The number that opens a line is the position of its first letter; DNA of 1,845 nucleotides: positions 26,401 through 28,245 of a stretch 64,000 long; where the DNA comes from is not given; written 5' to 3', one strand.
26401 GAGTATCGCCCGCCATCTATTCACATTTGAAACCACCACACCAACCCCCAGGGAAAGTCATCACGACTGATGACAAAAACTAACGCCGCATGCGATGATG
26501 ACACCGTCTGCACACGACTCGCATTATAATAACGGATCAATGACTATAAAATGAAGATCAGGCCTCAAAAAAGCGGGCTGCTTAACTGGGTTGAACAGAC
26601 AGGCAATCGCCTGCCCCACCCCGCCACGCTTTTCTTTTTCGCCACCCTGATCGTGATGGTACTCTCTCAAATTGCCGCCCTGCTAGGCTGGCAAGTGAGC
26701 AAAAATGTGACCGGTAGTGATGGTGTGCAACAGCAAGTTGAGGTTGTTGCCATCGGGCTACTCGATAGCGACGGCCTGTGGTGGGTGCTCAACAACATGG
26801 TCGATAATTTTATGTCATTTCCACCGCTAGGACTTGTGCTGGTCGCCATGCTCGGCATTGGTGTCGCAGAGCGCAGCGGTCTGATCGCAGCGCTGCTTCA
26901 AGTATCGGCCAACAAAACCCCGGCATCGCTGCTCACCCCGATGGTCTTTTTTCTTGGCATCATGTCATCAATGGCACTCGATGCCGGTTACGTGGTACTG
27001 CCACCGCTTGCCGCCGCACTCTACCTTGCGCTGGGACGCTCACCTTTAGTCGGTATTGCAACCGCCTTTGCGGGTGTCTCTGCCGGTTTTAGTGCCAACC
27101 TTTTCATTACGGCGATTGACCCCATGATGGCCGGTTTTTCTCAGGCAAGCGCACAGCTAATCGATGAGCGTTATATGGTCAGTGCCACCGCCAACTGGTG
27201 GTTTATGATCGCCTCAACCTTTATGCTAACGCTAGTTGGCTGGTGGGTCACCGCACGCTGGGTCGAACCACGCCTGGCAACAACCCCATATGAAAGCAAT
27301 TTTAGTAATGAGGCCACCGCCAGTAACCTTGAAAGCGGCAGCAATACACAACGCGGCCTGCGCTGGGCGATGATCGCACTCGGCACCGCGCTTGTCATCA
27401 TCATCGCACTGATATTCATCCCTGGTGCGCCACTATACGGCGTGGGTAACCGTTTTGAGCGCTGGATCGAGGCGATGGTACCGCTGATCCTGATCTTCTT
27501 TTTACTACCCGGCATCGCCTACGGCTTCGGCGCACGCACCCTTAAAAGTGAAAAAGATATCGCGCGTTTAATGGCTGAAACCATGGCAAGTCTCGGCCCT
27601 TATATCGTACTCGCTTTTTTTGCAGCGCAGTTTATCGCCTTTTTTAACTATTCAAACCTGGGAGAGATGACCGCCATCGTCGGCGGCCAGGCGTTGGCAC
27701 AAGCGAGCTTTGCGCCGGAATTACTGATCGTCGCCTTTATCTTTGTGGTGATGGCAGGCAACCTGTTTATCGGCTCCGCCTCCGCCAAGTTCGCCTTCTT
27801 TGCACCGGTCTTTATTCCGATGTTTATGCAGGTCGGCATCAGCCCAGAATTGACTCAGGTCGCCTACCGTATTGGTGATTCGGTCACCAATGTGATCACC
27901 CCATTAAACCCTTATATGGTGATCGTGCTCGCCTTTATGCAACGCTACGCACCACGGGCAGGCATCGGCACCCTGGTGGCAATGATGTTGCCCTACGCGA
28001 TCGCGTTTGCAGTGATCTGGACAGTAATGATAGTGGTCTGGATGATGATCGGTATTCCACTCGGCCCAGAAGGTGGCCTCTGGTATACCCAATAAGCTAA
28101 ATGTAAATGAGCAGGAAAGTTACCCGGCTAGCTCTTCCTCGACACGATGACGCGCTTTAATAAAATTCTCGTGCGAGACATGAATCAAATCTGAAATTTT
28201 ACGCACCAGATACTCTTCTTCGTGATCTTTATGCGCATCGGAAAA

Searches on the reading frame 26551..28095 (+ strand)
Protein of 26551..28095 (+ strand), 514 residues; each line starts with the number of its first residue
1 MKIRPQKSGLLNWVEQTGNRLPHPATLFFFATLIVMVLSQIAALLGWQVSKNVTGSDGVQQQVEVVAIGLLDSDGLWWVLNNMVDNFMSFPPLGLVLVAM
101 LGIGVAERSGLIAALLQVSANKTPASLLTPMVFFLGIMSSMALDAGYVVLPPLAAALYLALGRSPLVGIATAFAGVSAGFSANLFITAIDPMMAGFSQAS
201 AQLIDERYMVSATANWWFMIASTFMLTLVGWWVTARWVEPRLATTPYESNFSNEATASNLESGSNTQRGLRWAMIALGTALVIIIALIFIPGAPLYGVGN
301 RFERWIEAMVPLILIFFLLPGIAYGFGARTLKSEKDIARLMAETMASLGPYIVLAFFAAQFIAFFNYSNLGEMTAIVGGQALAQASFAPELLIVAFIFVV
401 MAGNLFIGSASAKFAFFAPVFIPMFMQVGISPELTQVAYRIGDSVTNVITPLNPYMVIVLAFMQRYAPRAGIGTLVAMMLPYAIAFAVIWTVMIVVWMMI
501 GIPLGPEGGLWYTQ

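Call 37: search_protein_families(library=pfam, proteins=[window:26551-28095:+], max_evalue=0.0001)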
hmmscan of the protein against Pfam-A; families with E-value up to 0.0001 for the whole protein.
window:26551-28095:+ (514 aa): 2 families
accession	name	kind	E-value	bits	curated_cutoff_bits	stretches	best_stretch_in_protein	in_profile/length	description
PF03806.19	ABG_transport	-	2e-177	590.9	27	1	10-508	2-498/502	AbgT putative transporter family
PF03606.21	DcuC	-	3e-11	43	23.1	1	108-483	94-445/461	C4-dicarboxylate anaerobic carrier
